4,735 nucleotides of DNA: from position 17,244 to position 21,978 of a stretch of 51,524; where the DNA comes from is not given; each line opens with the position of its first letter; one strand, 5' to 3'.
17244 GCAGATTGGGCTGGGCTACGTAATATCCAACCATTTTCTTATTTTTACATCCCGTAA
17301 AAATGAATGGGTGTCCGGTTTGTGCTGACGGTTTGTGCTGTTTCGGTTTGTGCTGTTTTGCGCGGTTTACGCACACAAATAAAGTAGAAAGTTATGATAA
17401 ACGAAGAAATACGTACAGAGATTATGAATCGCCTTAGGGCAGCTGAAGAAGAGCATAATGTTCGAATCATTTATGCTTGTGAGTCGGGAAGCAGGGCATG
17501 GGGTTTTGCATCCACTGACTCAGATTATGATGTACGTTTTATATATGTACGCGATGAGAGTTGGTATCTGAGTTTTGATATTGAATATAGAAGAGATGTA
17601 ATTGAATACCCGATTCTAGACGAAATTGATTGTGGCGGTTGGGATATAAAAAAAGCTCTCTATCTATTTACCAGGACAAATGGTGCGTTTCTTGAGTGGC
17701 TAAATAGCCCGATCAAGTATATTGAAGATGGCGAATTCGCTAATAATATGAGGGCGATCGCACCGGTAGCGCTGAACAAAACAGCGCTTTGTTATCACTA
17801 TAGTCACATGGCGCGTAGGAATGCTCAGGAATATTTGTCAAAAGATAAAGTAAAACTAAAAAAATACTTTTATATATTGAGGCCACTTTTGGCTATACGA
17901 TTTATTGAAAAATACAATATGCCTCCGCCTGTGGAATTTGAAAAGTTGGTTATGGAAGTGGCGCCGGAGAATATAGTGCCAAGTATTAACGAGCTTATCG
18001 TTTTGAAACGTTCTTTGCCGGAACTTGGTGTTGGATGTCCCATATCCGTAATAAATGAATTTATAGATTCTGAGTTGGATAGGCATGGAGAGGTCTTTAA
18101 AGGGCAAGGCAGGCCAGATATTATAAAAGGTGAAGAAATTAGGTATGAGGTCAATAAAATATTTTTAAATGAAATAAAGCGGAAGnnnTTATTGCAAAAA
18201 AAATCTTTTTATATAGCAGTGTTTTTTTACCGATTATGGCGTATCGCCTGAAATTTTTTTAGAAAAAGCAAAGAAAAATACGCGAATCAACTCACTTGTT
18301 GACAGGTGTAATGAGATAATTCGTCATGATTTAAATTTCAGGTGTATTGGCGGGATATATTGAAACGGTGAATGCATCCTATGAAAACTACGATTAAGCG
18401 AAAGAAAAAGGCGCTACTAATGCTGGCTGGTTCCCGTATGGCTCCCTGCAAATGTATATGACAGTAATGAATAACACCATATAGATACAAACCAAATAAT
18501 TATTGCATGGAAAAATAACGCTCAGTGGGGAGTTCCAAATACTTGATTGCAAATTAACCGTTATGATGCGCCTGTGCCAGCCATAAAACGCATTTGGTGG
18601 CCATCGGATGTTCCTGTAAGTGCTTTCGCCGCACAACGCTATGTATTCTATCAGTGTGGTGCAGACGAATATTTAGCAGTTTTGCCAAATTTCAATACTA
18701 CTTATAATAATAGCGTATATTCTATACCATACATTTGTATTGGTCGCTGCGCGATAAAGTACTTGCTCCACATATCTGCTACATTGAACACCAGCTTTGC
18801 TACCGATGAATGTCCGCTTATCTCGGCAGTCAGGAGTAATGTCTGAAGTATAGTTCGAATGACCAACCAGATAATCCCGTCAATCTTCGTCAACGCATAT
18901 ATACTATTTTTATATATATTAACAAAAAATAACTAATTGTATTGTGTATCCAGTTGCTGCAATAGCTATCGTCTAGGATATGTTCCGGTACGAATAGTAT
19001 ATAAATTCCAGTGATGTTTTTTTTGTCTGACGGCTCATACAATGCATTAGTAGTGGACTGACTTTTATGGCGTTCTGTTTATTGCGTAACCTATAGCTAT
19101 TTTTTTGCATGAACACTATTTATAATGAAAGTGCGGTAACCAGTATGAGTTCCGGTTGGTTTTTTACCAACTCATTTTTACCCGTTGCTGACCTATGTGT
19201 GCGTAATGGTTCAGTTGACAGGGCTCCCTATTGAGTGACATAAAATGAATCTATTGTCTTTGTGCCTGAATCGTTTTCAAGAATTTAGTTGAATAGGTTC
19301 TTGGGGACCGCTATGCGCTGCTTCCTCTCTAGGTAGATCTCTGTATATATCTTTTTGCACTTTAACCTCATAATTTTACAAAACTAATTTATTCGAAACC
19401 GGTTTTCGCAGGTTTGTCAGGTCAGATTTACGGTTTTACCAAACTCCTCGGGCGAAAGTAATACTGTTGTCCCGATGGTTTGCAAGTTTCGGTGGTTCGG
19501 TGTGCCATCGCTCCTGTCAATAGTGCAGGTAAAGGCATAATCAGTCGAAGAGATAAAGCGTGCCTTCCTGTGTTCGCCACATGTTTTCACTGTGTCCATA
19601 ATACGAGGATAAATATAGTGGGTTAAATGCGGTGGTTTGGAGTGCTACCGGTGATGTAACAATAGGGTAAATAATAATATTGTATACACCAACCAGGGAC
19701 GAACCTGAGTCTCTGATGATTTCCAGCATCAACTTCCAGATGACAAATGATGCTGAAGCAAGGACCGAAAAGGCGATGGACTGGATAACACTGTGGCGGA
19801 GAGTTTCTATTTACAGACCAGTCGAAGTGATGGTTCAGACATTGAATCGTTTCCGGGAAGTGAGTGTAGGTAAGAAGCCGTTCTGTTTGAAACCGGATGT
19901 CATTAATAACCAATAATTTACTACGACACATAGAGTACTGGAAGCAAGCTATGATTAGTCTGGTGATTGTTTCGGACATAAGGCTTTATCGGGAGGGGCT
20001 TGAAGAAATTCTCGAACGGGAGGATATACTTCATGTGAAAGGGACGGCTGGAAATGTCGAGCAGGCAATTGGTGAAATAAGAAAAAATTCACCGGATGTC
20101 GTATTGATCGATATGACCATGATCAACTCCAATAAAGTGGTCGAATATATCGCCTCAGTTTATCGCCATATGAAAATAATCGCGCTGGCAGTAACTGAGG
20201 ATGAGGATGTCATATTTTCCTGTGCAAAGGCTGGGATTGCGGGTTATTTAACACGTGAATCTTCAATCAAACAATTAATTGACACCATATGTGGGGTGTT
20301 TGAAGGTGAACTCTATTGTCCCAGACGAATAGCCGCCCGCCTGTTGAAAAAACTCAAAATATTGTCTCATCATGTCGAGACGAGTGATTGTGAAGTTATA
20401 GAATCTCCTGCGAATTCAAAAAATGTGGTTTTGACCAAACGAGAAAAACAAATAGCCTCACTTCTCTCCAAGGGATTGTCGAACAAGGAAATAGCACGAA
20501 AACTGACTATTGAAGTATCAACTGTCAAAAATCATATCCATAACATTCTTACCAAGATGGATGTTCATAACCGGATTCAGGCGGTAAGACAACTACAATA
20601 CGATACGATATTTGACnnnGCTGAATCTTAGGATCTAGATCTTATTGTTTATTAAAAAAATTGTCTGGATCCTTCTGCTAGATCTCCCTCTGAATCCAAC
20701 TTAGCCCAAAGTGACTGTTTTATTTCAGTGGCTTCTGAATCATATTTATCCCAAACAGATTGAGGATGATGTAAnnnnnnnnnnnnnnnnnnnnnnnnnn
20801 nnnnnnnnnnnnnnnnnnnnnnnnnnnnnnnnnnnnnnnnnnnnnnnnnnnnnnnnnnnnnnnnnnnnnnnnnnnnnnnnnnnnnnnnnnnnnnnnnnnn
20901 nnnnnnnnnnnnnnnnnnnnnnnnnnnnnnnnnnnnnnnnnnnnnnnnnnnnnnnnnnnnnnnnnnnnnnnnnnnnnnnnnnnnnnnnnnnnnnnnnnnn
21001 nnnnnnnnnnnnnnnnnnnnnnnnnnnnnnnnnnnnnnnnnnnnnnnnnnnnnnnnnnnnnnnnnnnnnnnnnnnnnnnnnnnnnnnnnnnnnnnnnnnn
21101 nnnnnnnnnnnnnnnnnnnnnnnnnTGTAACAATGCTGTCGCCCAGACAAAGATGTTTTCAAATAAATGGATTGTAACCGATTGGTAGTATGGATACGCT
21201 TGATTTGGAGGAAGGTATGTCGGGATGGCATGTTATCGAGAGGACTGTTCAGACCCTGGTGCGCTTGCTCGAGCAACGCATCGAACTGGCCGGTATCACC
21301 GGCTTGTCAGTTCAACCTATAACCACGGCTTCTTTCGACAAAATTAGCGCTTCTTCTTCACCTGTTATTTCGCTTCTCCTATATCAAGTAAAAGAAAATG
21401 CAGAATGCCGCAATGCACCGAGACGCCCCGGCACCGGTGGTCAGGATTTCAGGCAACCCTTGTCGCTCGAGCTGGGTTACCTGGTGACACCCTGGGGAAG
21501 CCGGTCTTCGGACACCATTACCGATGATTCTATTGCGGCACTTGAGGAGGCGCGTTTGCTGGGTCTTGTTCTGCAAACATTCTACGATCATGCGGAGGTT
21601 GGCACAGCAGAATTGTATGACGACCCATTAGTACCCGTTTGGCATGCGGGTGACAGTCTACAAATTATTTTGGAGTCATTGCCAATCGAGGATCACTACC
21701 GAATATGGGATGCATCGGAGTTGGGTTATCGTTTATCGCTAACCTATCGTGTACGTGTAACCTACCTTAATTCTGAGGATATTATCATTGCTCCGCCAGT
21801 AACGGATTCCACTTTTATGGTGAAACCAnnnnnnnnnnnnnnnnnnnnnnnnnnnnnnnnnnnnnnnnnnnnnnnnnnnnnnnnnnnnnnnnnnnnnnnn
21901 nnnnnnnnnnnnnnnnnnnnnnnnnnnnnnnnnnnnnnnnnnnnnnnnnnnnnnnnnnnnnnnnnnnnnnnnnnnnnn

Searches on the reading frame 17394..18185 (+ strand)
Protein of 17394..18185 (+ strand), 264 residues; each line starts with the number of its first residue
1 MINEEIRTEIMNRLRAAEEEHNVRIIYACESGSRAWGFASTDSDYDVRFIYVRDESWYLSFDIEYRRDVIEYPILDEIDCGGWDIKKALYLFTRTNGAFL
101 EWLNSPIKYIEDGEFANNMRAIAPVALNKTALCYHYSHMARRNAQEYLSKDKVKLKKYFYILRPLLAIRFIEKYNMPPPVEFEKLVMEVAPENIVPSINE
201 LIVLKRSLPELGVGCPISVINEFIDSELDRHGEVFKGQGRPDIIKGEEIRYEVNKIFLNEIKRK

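Call 5: search_protein_families(library=pfam, proteins=[window:17394-18185:+], max_evalue=0.01)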
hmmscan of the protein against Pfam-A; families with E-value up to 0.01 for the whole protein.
window:17394-18185:+ (264 aa): 1 family
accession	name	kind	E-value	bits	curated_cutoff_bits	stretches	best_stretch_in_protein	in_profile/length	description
PF10127.15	RlaP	-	1.4e-80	271.1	23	1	6-238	1-232/249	RNA repair pathway DNA polymerase beta family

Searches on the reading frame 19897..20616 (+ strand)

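Call 5: search_protein_families(library=pfam, proteins=[window:19897-20616:+], max_evalue=0.01)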
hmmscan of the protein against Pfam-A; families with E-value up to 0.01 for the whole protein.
window:19897-20616:+ (240 aa): 7 families
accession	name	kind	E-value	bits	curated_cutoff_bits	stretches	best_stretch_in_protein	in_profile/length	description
PF00196.25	GerE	-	1e-18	67.1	23.5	1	178-231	2-55/57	Bacterial regulatory proteins, luxR family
PF00072.30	Response_reg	-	1.8e-14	54.3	30.2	1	23-131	2-110/111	Response regulator receiver domain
PF08281.18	Sigma70_r4_2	-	6.2e-06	26.2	25.7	1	192-221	25-54/54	Sigma-70, region 4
PF13936.12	HTH_38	-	2.6e-05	24.3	27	1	185-215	12-42/44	Helix-turn-helix domain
PF14493.12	HTH_40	-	0.00088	20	27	1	188-224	7-46/89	Helix-turn-helix domain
PF13384.12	HTH_23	-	0.0033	17.6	24.6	0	181-216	4-40/50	Homeodomain-like domain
PF24654.2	CEP76_N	-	0.0051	17.5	27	0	210-230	2-22/60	CEP76 N-terminal domain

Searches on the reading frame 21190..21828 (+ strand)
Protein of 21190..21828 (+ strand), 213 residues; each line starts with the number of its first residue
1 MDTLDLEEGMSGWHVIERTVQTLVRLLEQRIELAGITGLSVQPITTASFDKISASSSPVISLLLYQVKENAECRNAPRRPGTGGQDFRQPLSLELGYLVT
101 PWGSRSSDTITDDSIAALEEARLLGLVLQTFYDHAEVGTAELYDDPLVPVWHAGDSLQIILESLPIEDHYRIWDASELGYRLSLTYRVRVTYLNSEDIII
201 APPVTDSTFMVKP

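Call 5: search_protein_families(library=pfam, proteins=[window:21190-21828:+], max_evalue=0.01)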
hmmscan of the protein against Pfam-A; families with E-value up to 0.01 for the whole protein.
window:21190-21828:+ (213 aa): 1 family
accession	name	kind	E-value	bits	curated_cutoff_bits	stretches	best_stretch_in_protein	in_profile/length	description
PF14065.11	Pvc16_N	-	5.6e-29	101.6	27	1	21-204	4-177/180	Pvc16 N-terminal domain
